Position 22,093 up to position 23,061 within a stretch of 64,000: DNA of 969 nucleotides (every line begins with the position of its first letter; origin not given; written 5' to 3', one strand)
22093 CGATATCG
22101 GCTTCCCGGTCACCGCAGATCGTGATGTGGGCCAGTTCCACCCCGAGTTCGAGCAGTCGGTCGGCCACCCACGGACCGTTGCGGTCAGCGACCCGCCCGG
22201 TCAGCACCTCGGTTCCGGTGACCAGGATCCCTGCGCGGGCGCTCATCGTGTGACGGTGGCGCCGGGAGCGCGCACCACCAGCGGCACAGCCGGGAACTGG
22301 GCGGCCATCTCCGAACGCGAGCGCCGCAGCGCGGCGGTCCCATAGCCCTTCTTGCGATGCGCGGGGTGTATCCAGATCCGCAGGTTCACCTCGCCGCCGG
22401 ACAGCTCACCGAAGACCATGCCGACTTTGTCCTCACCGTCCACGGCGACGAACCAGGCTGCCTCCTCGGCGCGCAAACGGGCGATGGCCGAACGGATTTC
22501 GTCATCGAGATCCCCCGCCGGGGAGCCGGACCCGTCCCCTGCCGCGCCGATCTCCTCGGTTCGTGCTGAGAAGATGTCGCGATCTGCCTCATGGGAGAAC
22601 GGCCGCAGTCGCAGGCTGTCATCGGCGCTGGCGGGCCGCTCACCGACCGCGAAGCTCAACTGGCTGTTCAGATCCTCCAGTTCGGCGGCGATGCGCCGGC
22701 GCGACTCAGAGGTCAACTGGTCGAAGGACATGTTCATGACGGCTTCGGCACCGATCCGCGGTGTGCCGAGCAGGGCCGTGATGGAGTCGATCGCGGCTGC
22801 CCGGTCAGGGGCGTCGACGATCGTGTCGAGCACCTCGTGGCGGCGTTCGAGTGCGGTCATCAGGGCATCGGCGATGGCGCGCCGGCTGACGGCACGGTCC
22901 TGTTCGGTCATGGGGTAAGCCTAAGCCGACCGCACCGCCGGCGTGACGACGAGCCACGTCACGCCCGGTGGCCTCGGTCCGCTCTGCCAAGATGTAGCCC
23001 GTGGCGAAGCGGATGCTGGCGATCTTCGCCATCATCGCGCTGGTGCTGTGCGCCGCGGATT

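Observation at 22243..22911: GNAT protein carrying a stand-alone GyrA C-gate domain, coupled to cinA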

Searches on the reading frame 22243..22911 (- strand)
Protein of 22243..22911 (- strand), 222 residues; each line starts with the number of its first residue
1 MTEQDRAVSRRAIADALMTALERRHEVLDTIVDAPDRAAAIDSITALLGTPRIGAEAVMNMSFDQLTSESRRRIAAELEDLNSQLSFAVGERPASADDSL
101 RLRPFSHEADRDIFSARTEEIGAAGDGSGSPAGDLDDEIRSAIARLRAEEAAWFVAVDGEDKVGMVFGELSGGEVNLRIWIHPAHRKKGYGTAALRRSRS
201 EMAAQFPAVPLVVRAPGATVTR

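Call 3: search_protein_families(library=pfam, proteins=[window:22243-22911:-], max_evalue=1)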
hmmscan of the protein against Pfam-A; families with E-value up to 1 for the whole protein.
window:22243-22911:- (222 aa): 7 families
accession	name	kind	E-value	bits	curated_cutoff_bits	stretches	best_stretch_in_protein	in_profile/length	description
PF13508.13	Acetyltransf_7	-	5.4e-07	30.3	27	1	151-200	3-54/84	Acetyltransferase (GNAT) domain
PF13302.13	Acetyltransf_3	-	1.1e-06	29.8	25.4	1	100-203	2-109/138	Acetyltransferase (GNAT) domain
PF00583.31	Acetyltransf_1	-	1.5e-05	25.7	20.7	1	142-198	24-84/116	Acetyltransferase (GNAT) family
PF00521.26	DNA_topoisoIV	-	0.022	14.1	31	1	8-86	335-411/432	DNA gyrase/topoisomerase IV, subunit A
PF13880.12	Acetyltransf_13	-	0.026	14.8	22.8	1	178-202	9-33/69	ESCO1/2 acetyl-transferase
PF13718.12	GNAT_acetyltr_2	-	0.061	13.1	24.6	1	166-197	90-120/229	GNAT acetyltransferase 2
PF13673.13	Acetyltransf_10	-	0.071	13.5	23.6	1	145-208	25-86/128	Acetyltransferase (GNAT) domain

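Call 4: search_protein_families(library=ncbifam, proteins=[window:22243-22911:-], max_evalue=1)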
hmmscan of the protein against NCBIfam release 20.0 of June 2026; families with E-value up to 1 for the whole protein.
window:22243-22911:- (222 aa): 7 families
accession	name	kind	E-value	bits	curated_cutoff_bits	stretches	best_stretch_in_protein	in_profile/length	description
NF004043.1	PRK05560.1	equivalog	2.5e-05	22.5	902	1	5-85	364-444/798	DNA gyrase subunit A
TIGR01063.1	gyrA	equivalog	3.9e-05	21.8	877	1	6-86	364-444/800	DNA topoisomerase (ATP-hydrolyzing) subunit A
TIGR01575.1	rimI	equivalog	0.014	15.5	86.4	1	144-214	25-97/132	ribosomal protein S18-alanine N-acetyltransferase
NF002959.0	PRK03624.1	equivalog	0.032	13.9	124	1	145-215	43-115/147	GNAT family acetyltransferase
NF038098.1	GyrA_w_intein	exception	0.047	11.5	1850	1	7-85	792-870/1232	intein-containing DNA gyrase subunit A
NF009698.0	PRK13223.1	equivalog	0.087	12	466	1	30-80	23-74/272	phosphoglycolate phosphatase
NF052312.1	T9SS_PorW_SprE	equivalog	0.35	9.4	250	1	18-88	365-436/716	type IX secretion system periplasmic lipoprotein PorW/SprE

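Call 5: search_solved_structures(query=window:22243-22911:-, max_evalue=10, show_alignments=3)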
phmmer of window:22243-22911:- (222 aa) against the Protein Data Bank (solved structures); distinct sequences matched with E-value up to 10: 16.
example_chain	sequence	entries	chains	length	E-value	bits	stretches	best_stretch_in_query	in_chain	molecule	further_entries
9j3c_A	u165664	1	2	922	0.071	15.9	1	165-210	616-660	RNA cytidine acetyltransferase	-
7mq8_NJ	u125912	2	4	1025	0.077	15.8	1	165-210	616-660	RNA cytidine acetyltransferase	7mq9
5cdn_A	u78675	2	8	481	0.085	15.6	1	7-86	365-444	DNA gyrase subunit A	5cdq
5cdm_A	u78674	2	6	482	0.086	15.6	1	7-86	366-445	DNA gyrase subunit A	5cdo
6qx2_J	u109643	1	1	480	0.096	15.5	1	7-86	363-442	DNA gyrase subunit A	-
5cdp_A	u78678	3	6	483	0.096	15.5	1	7-86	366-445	DNA gyrase subunit A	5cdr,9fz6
5iwi_A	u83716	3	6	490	0.1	15.4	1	7-86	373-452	DNA gyrase subunit A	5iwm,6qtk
6fqm_A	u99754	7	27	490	0.1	15.4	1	7-86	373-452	DNA gyrase subunit A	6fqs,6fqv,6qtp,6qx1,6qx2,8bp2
4plb_B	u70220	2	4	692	0.18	14.6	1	7-86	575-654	Chimera protein of DNA gyrase subunits B and A | DNA gyrase subunit A and B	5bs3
2xcs_B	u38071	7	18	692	0.18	14.6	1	7-86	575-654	DNA GYRASE SUBUNIT B, DNA GYRASE SUBUNIT A | DNA gyrase subunit B,DNA gyrase subunit B,DNA gyrase subunit A | DNA gyrase subunit B,DNA gyrase subunit A Chimera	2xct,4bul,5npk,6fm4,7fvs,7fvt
7mvs_A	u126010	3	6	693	0.18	14.6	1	7-86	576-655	DNA gyrase subunit B,DNA gyrase subunit A | DNA gyrase subunit B fusion with DNA gyrase subunit A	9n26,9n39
5npp_B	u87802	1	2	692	0.19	14.5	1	7-86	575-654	DNA gyrase subunit B,DNA gyrase subunit B,DNA gyrase subunit A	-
6z1a_B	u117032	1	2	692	0.2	14.4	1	7-86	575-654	DNA gyrase subunit B,DNA gyrase subunit A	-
2xcr_B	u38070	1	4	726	0.22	14.3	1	7-86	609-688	DNA GYRASE SUBUNIT B, DNA GYRASE SUBUNIT A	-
2xco_A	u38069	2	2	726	0.22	14.3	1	7-86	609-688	DNA GYRASE SUBUNIT B, DNA GYRASE SUBUNIT A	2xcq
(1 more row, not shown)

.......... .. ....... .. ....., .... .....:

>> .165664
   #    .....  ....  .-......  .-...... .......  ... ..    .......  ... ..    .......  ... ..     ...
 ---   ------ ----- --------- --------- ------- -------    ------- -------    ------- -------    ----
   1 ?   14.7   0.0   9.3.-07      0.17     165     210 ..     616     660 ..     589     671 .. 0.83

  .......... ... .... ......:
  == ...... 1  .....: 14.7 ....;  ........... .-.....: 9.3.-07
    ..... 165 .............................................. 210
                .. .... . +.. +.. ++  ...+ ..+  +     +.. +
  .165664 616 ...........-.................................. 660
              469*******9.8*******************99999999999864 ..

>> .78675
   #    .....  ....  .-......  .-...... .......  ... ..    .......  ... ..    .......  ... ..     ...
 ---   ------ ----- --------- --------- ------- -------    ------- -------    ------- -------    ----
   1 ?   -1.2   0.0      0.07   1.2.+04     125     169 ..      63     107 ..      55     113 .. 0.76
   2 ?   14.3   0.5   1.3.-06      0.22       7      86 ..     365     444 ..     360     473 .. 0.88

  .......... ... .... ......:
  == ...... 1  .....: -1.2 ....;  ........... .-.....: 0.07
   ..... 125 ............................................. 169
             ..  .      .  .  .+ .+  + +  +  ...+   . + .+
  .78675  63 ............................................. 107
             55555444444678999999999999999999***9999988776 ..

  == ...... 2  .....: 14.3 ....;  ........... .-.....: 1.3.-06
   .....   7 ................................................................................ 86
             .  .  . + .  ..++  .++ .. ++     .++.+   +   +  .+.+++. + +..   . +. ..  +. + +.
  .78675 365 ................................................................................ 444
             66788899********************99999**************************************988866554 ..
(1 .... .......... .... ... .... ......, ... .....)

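Call 6: find_homologous_proteins(query=window:22243-22911:-, max_evalue=0.001)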
Query window:22243-22911:- (222 aa): 2973 proteins with E <= 0.001 among 6745 candidates; the best 120 are listed.
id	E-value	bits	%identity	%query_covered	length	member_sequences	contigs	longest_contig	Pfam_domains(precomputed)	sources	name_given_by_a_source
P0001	9.2e-129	445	96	100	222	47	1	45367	PF13302.14,PF13508.14,PF00583.32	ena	-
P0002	4.0e-116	404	86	100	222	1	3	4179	PF13302.14,PF13508.14,PF00583.32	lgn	-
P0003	1.1e-112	392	84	100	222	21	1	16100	PF13302.14,PF13508.14,PF00583.32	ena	-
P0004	1.6e-111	389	84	98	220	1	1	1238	PF13302.14,PF13508.14,PF00583.32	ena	-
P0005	1.7e-111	389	83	98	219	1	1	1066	PF13302.14,PF13508.14,PF00583.32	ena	-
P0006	2.3e-111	388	83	98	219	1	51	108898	PF13302.14,PF13508.14,PF00583.32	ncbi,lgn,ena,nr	ncbi:MAG: GNAT family N-acetyltransferase [Mycobacterium sp.]|nr:GNAT family N-acetyltransferase [My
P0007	1.0e-110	386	83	98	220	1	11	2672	PF13302.14,PF13508.14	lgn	-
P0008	1.1e-110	386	82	98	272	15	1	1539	PF13302.14,PF13508.14,PF00583.32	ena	-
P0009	1.3e-110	386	82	98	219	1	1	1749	PF13508.14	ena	-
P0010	1.9e-110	385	83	98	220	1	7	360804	PF13302.14,PF13508.14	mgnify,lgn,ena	mgnify:CR=1 FL=1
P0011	2.1e-110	385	82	98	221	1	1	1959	PF13302.14,PF13508.14,PF00583.32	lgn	-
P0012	2.2e-110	385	82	98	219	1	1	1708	PF13508.14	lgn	-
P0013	3.7e-110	384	81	98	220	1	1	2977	PF13302.14,PF13508.14,PF00583.32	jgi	jgi:RimJ/RimL family protein N-acetyltransferase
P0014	4.8e-110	384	83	98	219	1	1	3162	PF13302.14,PF13508.14,PF00583.32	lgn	-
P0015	4.8e-110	384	82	98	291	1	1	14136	PF13302.14,PF13508.14,PF00583.32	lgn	-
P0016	4.8e-110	384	81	99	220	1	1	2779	PF13302.14,PF13508.14,PF00583.32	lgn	-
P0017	6.3e-110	383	81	99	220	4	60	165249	PF13302.14,PF13508.14,PF00583.32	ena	-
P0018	6.8e-110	383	84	98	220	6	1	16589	PF13302.14,PF13508.14,PF00583.32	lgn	-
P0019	8.7e-110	383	80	98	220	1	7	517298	PF13302.14,PF13508.14,PF00583.32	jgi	jgi:RimJ/RimL family protein N-acetyltransferase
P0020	1.2e-109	383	81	98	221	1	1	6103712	PF13302.14,PF13508.14,PF00583.32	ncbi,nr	ncbi:GNAT family N-acetyltransferase [Mycolicibacterium litorale]|nr:GNAT family N-acetyltransferase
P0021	1.2e-109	382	80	98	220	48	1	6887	PF13302.14,PF13508.14,PF00583.32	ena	-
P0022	1.3e-109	382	82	99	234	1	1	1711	PF13302.14,PF13508.14,PF00583.32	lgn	-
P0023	1.4e-109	382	82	98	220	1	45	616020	PF13302.14,PF13508.14,PF00583.32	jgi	jgi:RimJ/RimL family protein N-acetyltransferase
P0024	1.7e-109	382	83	98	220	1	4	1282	PF13508.14,PF00583.32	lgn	-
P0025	2.0e-109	382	81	99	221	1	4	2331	PF13302.14,PF13508.14,PF00583.32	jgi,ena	-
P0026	2.9e-109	381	80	98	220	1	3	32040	PF13302.14,PF13508.14,PF00583.32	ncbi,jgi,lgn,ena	ncbi:MAG: GNAT family N-acetyltransferase [Mycobacteriaceae bacterium]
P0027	2.9e-109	381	83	98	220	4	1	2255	PF13508.14,PF00583.32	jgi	-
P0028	3.1e-109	381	81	99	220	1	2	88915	PF13302.14,PF13508.14,PF00583.32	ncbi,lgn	-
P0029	3.3e-109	381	82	98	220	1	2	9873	PF13302.14,PF13508.14,PF00583.32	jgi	jgi:RimJ/RimL family protein N-acetyltransferase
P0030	3.3e-109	381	82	98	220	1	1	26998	PF13302.14,PF13508.14,PF00583.32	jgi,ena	jgi:RimJ/RimL family protein N-acetyltransferase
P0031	3.5e-109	381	82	98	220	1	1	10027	PF13302.14,PF13508.14,PF00583.32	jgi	jgi:RimJ/RimL family protein N-acetyltransferase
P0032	4.7e-109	381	82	98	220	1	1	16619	PF13302.14,PF13508.14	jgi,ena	jgi:GNAT superfamily N-acetyltransferase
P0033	5.1e-109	380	83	98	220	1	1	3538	PF13302.14,PF13508.14,PF00583.32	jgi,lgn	jgi:GNAT superfamily N-acetyltransferase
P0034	5.8e-109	380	82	98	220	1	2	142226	PF13508.14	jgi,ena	jgi:GNAT superfamily N-acetyltransferase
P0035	6.0e-109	380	82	98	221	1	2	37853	PF13302.14,PF13508.14,PF00583.32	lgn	-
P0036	6.5e-109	380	81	99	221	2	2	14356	PF13302.14,PF13508.14,PF00583.32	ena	-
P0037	6.6e-109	380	82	98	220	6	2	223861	PF13302.14,PF13508.14,PF00583.32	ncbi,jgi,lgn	ncbi:MAG: GNAT family N-acetyltransferase [Mycobacterium sp.]|jgi:GNAT superfamily N-acetyltransfera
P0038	7.5e-109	380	81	98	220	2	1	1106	PF13302.14,PF13508.14,PF00583.32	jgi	-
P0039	7.7e-109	380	82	98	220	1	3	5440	PF13302.14,PF13508.14,PF00583.32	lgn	-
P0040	9.0e-109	380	83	98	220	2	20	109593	PF13302.14,PF13508.14,PF00583.32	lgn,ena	-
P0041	9.7e-109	380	80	98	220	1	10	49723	PF13302.14,PF13508.14,PF00583.32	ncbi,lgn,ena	-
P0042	1.0e-108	379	81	98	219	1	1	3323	PF13302.14,PF13508.14,PF00583.32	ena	-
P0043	1.1e-108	379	81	98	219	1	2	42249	PF13302.14,PF13508.14,PF00583.32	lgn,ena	-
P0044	1.1e-108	379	82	98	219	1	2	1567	PF13302.14,PF13508.14,PF00583.32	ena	-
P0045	1.2e-108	379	82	98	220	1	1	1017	PF13302.14,PF13508.14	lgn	-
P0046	1.3e-108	379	82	98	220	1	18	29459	PF13302.14,PF13508.14,PF00583.32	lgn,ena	-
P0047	1.4e-108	379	82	98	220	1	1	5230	PF13302.14,PF13508.14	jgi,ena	-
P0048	1.6e-108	379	82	98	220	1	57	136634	PF13508.14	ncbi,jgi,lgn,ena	ncbi:MAG: GNAT family N-acetyltransferase [Mycobacteriaceae bacterium]|jgi:GNAT superfamily N-acetyl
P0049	1.6e-108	379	82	98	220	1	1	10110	PF13302.14,PF13508.14,PF00583.32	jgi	jgi:RimJ/RimL family protein N-acetyltransferase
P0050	1.7e-108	379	82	98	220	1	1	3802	PF13302.14,PF13508.14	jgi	-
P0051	1.7e-108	379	80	98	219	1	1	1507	PF13302.14,PF13508.14,PF00583.32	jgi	jgi:RimJ/RimL family protein N-acetyltransferase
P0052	1.7e-108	379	81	98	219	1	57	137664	PF13302.14,PF13508.14,PF00583.32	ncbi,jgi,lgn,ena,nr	ncbi:MAG: GNAT family N-acetyltransferase [Mycobacterium sp.]|nr:MAG: GNAT family N-acetyltransferas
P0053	1.7e-108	379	83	98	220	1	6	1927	PF13302.14,PF13508.14,PF00583.32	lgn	-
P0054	2.1e-108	378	81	98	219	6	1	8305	PF13302.14,PF13508.14,PF00583.32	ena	-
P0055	2.1e-108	378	82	98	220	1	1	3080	PF13302.14,PF13508.14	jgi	-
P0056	2.1e-108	378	80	98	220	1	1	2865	PF13302.14,PF13508.14,PF00583.32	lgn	-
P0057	2.3e-108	378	81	98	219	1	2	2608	PF13302.14,PF13508.14,PF00583.32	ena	-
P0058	2.3e-108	378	82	98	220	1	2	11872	PF13302.14,PF13508.14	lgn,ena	-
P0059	2.5e-108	378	81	98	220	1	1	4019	PF13302.14,PF13508.14,PF00583.32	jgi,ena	jgi:RimJ/RimL family protein N-acetyltransferase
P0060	2.8e-108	378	81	98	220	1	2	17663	PF13302.14,PF13508.14,PF00583.32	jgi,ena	jgi:RimJ/RimL family protein N-acetyltransferase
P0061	2.9e-108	378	81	98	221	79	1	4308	PF13302.14,PF13508.14,PF00583.32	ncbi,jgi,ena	jgi:GNAT superfamily N-acetyltransferase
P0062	3.2e-108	378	82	98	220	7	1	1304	PF13302.14,PF13508.14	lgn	-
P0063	3.2e-108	378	81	98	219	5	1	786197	PF13302.14,PF13508.14,PF00583.32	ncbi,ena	-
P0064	3.2e-108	378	80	98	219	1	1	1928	PF13302.14,PF13508.14,PF00583.32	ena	-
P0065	3.5e-108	378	81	98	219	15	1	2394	PF13508.14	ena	-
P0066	3.6e-108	378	82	98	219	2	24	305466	PF13302.14,PF13508.14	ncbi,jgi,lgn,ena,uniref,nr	ncbi:MAG TPA: GNAT family N-acetyltransferase [Mycobacterium sp.]|uniref:GNAT family N-acetyltransfe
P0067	4.0e-108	378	82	98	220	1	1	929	PF13508.14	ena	-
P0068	4.1e-108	377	81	98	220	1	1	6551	PF13508.14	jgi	-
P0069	4.3e-108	377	80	99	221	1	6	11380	PF13302.14,PF13508.14,PF00583.32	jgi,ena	jgi:GNAT superfamily N-acetyltransferase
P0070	4.4e-108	377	81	98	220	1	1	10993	PF13508.14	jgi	-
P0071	4.8e-108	377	82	98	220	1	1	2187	PF13302.14,PF13508.14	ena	-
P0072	5.2e-108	377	81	98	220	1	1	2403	PF13508.14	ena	-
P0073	5.4e-108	377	80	99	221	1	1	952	PF13302.14,PF13508.14,PF00583.32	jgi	-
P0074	5.5e-108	377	80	98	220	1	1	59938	PF13302.14,PF13508.14,PF00583.32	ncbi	-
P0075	5.7e-108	377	82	98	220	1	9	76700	PF13302.14,PF13508.14,PF00583.32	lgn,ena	-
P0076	6.1e-108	377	81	98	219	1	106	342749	PF13302.14,PF13508.14,PF00583.32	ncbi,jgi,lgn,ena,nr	ncbi:MAG TPA: GNAT family N-acetyltransferase [Mycobacterium sp.]|nr:GNAT family N-acetyltransferase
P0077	7.1e-108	377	82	98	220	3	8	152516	PF13302.14,PF13508.14,PF00583.32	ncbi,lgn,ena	ncbi:MAG: GNAT family N-acetyltransferase [Mycobacterium sp.]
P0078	7.3e-108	377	79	98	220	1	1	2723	PF13302.14,PF13508.14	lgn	-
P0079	7.6e-108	377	81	98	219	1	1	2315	PF13302.14,PF13508.14,PF00583.32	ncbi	-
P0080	8.3e-108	376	81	98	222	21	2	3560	PF13302.14,PF13508.14,PF00583.32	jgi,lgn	jgi:GNAT superfamily N-acetyltransferase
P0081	8.5e-108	376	80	98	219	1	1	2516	PF13302.14,PF13508.14,PF00583.32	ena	-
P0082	8.7e-108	376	81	100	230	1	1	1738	PF13302.14,PF13508.14,PF00583.32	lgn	-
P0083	8.9e-108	376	80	98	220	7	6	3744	PF13302.14,PF13508.14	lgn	-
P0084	9.1e-108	376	81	98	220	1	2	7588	PF13302.14,PF13508.14,PF00583.32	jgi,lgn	jgi:RimJ/RimL family protein N-acetyltransferase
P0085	9.2e-108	376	81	98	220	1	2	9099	PF13508.14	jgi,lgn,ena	jgi:GNAT superfamily N-acetyltransferase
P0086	9.3e-108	376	82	98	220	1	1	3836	PF13302.14,PF13508.14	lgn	-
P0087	9.9e-108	376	81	98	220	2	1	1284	PF13302.14,PF13508.14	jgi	jgi:RimJ/RimL family protein N-acetyltransferase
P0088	1.0e-107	376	81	98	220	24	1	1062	PF13302.14,PF13508.14,PF00583.32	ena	-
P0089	1.0e-107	376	80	98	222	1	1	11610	PF13302.14,PF13508.14,PF00583.32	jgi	-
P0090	1.2e-107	376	80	99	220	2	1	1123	PF13302.14,PF13508.14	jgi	jgi:RimJ/RimL family protein N-acetyltransferase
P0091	1.3e-107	376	81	98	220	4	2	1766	PF13302.14,PF13508.14,PF00583.32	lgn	-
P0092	1.4e-107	376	82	98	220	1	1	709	PF13302.14,PF13508.14,PF00583.32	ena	-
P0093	1.5e-107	376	80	99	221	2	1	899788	PF13302.14,PF13508.14,PF00583.32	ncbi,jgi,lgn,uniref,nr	ncbi:GNAT family N-acetyltransferase [Mycolicibacterium sp. CH28]|jgi:hypothetical protein|uniref:GN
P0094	1.5e-107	376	81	98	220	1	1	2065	PF13302.14,PF13508.14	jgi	-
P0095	1.8e-107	375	82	98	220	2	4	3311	PF13302.14,PF13508.14,PF00583.32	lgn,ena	-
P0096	2.0e-107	375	82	98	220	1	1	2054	PF13302.14,PF13508.14,PF00583.32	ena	-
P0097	2.2e-107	375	79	98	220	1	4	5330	PF13302.14,PF13508.14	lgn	-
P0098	2.6e-107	375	81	98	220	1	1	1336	PF13302.14,PF13508.14,PF00583.32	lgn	-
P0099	2.8e-107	375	82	98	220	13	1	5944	PF13302.14,PF13508.14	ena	-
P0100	2.8e-107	375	80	98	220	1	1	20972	PF13302.14,PF13508.14,PF00583.32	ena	-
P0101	2.9e-107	375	81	98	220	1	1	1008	PF13302.14,PF13508.14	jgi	-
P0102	2.9e-107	375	80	98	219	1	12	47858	PF13302.14,PF13508.14,PF00583.32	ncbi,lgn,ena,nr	ncbi:MAG: GNAT family N-acetyltransferase [Mycobacterium sp.]|nr:GNAT family N-acetyltransferase [My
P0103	3.0e-107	375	81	98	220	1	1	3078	PF13302.14,PF13508.14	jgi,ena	jgi:GNAT superfamily N-acetyltransferase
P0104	3.2e-107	375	81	98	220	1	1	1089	PF13302.14,PF13508.14,PF00583.32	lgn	-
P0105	3.3e-107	375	79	99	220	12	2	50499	PF13302.14,PF13508.14,PF00583.32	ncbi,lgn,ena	-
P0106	3.3e-107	375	81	98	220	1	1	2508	PF13302.14,PF13508.14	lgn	-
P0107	3.4e-107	374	79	98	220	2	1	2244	PF13302.14,PF13508.14,PF00583.32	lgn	-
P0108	3.4e-107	374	79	98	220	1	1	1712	PF13302.14,PF13508.14,PF00583.32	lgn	-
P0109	3.8e-107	374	79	99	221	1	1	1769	PF13302.14,PF13508.14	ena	-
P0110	4.3e-107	374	80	99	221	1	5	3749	PF13302.14,PF13508.14,PF00583.32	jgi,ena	-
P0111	4.9e-107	374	80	99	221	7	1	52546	PF13302.14,PF13508.14,PF00583.32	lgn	-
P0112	5.6e-107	374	79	98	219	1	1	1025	PF13302.14,PF13508.14,PF00583.32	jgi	-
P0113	5.9e-107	374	81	98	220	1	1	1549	PF13302.14,PF13508.14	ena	-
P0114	6.1e-107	374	80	98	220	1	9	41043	PF13302.14,PF13508.14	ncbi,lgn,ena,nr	ncbi:MAG: GNAT family N-acetyltransferase [Mycobacterium sp.]|nr:GNAT family N-acetyltransferase [My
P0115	6.1e-107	374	80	98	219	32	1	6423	PF13302.14,PF13508.14,PF00583.32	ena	-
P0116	6.4e-107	374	80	98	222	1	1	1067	PF13302.14,PF13508.14,PF00583.32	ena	-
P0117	6.5e-107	374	81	98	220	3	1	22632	PF13302.14,PF13508.14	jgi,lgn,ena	jgi:GNAT superfamily N-acetyltransferase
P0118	6.9e-107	373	79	98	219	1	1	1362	PF13302.14,PF13508.14,PF00583.32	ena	-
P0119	7.6e-107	373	80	98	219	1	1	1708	PF13302.14,PF13508.14,PF00583.32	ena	-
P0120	7.9e-107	373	79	99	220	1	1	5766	PF13302.14,PF13508.14,PF00583.32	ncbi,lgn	ncbi:MAG: GNAT family N-acetyltransferase [Mycobacterium sp.]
